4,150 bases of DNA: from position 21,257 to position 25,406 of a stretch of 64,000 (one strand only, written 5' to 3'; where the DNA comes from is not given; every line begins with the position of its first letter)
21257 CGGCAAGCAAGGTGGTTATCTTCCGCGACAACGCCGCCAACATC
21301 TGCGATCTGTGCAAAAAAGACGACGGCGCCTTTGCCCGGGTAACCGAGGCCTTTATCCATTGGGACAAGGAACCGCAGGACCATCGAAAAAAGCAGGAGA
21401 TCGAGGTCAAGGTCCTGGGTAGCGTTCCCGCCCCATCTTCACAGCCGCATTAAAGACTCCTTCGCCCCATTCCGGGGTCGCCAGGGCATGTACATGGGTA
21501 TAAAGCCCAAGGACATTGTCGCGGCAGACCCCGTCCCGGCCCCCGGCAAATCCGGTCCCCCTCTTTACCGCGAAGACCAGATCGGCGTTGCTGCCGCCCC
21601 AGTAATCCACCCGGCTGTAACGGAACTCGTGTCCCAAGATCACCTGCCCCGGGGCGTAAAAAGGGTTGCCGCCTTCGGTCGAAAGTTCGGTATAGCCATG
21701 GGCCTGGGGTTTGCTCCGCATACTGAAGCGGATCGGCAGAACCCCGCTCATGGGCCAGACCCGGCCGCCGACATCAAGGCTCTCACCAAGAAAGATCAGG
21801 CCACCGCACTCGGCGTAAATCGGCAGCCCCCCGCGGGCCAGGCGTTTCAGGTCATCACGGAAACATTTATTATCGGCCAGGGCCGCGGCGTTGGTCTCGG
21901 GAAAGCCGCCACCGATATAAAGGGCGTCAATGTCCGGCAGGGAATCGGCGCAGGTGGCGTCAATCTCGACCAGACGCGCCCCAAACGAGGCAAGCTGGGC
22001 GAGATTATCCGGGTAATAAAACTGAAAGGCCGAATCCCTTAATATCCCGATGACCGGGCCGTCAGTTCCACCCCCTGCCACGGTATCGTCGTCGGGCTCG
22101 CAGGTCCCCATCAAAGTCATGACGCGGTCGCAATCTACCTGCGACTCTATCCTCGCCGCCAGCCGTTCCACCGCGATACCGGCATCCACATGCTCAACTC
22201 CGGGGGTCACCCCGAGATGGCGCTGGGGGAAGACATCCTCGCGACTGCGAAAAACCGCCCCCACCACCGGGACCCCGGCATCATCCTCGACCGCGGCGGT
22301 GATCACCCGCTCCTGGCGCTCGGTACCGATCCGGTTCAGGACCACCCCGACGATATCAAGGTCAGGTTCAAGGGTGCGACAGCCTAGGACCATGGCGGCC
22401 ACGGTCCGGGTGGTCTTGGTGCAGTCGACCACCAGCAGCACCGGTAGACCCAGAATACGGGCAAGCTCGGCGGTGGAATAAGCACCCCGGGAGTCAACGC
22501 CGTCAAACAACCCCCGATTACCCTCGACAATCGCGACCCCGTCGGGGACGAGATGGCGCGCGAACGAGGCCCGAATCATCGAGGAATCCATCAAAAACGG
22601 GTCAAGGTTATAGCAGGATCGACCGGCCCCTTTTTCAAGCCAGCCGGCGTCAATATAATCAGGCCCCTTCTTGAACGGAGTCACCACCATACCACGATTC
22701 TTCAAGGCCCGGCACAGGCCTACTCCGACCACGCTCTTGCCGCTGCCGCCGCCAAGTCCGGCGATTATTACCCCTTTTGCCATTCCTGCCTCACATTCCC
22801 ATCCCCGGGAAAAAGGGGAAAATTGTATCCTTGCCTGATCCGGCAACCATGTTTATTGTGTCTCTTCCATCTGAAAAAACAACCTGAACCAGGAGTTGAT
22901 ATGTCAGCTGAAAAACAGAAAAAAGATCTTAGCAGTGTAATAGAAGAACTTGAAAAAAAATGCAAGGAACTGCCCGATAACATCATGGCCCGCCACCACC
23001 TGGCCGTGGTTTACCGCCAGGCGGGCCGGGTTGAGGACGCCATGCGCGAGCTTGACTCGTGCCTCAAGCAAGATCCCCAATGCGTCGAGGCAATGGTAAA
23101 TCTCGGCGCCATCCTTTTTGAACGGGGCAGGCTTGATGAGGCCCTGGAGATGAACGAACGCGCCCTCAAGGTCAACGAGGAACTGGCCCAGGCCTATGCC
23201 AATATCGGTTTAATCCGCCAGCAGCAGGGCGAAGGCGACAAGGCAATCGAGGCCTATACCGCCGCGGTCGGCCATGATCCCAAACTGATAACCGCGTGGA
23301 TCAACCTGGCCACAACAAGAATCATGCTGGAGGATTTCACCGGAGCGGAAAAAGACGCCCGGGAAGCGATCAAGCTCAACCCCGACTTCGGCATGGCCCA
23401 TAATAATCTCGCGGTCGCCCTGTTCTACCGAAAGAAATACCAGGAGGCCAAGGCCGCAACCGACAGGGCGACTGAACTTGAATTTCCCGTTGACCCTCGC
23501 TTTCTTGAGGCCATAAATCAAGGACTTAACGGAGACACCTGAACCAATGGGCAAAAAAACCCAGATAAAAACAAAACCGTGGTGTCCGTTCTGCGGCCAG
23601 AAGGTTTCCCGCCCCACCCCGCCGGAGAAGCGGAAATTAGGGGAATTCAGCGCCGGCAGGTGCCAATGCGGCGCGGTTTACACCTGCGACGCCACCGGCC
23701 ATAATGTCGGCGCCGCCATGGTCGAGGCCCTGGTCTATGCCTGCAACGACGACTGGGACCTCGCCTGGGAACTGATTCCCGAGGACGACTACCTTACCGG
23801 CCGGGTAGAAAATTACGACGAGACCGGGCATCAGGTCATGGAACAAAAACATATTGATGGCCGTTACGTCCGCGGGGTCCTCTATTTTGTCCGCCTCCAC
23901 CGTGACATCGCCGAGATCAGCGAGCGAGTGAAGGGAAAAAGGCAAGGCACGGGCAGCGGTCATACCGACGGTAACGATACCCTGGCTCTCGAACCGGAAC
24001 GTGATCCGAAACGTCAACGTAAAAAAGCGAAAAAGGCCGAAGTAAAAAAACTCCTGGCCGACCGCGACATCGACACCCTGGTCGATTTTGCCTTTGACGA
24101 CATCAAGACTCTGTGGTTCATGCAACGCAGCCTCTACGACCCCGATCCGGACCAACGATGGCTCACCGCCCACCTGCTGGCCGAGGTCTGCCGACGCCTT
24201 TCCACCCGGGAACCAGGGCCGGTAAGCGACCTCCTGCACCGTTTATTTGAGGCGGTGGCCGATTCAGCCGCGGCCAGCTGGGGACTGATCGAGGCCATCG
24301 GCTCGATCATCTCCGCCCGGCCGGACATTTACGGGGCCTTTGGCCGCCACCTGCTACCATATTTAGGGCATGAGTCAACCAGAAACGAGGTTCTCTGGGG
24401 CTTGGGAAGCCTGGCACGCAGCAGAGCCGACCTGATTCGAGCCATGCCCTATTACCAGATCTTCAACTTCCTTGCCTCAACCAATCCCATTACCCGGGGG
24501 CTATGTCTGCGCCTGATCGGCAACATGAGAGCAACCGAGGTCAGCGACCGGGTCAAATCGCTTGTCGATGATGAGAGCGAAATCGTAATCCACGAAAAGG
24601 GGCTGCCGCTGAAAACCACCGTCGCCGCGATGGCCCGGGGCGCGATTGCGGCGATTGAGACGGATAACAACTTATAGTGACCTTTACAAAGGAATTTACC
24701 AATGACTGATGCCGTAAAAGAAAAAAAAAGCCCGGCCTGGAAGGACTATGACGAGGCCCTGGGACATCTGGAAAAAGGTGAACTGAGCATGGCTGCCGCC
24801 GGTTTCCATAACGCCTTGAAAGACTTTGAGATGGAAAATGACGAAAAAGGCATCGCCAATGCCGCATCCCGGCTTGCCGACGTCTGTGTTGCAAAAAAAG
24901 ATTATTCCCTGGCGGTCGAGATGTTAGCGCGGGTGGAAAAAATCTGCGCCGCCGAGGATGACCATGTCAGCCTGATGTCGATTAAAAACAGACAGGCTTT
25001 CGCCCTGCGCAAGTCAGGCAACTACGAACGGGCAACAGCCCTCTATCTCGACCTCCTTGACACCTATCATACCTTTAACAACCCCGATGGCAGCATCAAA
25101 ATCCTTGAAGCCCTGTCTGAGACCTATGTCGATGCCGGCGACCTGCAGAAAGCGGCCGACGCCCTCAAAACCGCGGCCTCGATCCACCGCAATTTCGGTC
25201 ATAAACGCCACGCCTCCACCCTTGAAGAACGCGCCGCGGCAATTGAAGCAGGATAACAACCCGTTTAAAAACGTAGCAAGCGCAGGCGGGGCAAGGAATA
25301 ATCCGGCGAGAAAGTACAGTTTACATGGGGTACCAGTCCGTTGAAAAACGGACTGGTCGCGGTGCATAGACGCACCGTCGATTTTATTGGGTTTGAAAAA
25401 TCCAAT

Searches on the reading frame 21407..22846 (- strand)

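Call 84: search_protein_families(library=pfam, proteins=[window:21407-22846:-], max_evalue=0.00001)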
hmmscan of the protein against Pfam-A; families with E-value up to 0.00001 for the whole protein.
window:21407-22846:- (479 aa): 3 families
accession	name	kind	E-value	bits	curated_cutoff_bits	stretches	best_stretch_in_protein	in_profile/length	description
PF07685.20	GATase_3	-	7.7e-32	110.9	27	1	266-456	2-193/196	CobB/CobQ-like glutamine amidotransferase domain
PF01656.29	CbiA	-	7e-15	55.5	25.4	1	26-205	1-115/125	CobQ/CobB/MinD/ParA nucleotide binding domain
PF13500.12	AAA_26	-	4.4e-11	43.5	27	1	106-198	103-188/198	AAA domain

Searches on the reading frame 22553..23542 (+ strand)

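Call 84: search_protein_families(library=pfam, proteins=[window:22553-23542:+], max_evalue=0.00001)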
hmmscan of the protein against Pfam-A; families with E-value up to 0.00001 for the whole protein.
window:22553-23542:+ (329 aa): 20 families
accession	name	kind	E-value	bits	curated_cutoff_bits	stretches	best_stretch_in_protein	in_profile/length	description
PF00515.34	TPR_1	-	1.1e-30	104.6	27.8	1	179-210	2-33/34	Tetratricopeptide repeat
PF07719.23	TPR_2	-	1.1e-25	88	27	0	282-309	3-30/34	Tetratricopeptide repeat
PF13181.12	TPR_8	-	6.9e-19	66.8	25.7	0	212-243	1-32/34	Tetratricopeptide repeat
PF13414.12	TPR_11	-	1.7e-18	66.5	26.8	1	185-226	1-42/42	TPR repeat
PF13432.12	TPR_16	-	7.6e-18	65.1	32.7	1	151-205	4-58/65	Tetratricopeptide repeat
PF14559.12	TPR_19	-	2.6e-17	63.3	25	1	155-210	2-57/68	Tetratricopeptide repeat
PF13431.12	TPR_17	-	9.7e-17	60.2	24.4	0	270-300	3-33/34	Tetratricopeptide repeat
PF13424.12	TPR_12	-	4.6e-16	59.2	30.1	1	179-238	4-71/77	Tetratricopeptide repeat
PF13374.12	TPR_10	-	9.2e-16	57.7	27.5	1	179-211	3-35/42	Tetratricopeptide repeat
PF13428.12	TPR_14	-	4.1e-15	55.2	23.5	0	146-186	3-43/44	Tetratricopeptide repeat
PF24575.1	TPR_Slam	-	7e-12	46.1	35.2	0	139-197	43-100/104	Surface lipoprotein assembly modifier, N-terminal TPR repeats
PF13371.12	TPR_9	-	2.9e-09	37.2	35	0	184-244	1-61/73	Tetratricopeptide repeat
PF14561.12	TPR_20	-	1.8e-08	35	25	1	130-175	8-53/90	Tetratricopeptide repeat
PF13174.12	TPR_6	-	1.8e-08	34.9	26.3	0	148-176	4-32/33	Tetratricopeptide repeat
PF25063.1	ARM_TT21_C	-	1.5e-07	31.9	35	1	119-238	30-155/209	Tetratricopeptide repeat protein 21 C-terminal ARM domain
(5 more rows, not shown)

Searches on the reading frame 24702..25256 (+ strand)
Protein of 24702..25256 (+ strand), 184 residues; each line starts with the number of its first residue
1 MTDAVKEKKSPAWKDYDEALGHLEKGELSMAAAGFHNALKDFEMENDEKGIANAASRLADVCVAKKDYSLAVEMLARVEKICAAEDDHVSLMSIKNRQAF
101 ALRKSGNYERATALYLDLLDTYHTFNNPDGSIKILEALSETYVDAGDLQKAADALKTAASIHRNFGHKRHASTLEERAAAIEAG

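Call 12: search_protein_families(library=pfam, proteins=[window:24702-25256:+])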
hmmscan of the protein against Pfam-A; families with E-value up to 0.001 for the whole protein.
window:24702-25256:+ (184 aa): 11 families
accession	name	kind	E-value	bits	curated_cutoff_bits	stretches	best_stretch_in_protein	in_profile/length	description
PF13424.12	TPR_12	-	4.3e-12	46.5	30.1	1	92-163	3-76/77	Tetratricopeptide repeat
PF13176.12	TPR_7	-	7.9e-08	32.2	27.9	0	101-127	8-34/36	Tetratricopeptide repeat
PF07719.23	TPR_2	-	9.7e-08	32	27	0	134-163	3-32/34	Tetratricopeptide repeat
PF14938.12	SNAP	-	1.5e-05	25.1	25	0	102-179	65-142/282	Soluble NSF attachment protein, SNAP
PF14559.12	TPR_19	-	1.7e-05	25.5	25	0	112-144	25-57/68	Tetratricopeptide repeat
PF13428.12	TPR_14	-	5.4e-05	23.9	23.5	0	134-162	3-31/44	Tetratricopeptide repeat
PF13432.12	TPR_16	-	0.00011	23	32.7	0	100-159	5-58/65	Tetratricopeptide repeat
PF25058.1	ARM_TT21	-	0.00029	21.3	27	0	24-80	69-122/155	Tetratricopeptide repeat protein 21 ARM repeat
PF13181.12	TPR_8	-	0.0004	20.8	25.7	0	134-161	3-30/34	Tetratricopeptide repeat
PF00515.34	TPR_1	-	0.00058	20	27.8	0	142-165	11-34/34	Tetratricopeptide repeat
PF17874.7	TPR_MalT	-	0.00083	19.2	45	0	22-113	132-223/336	MalT-like TPR region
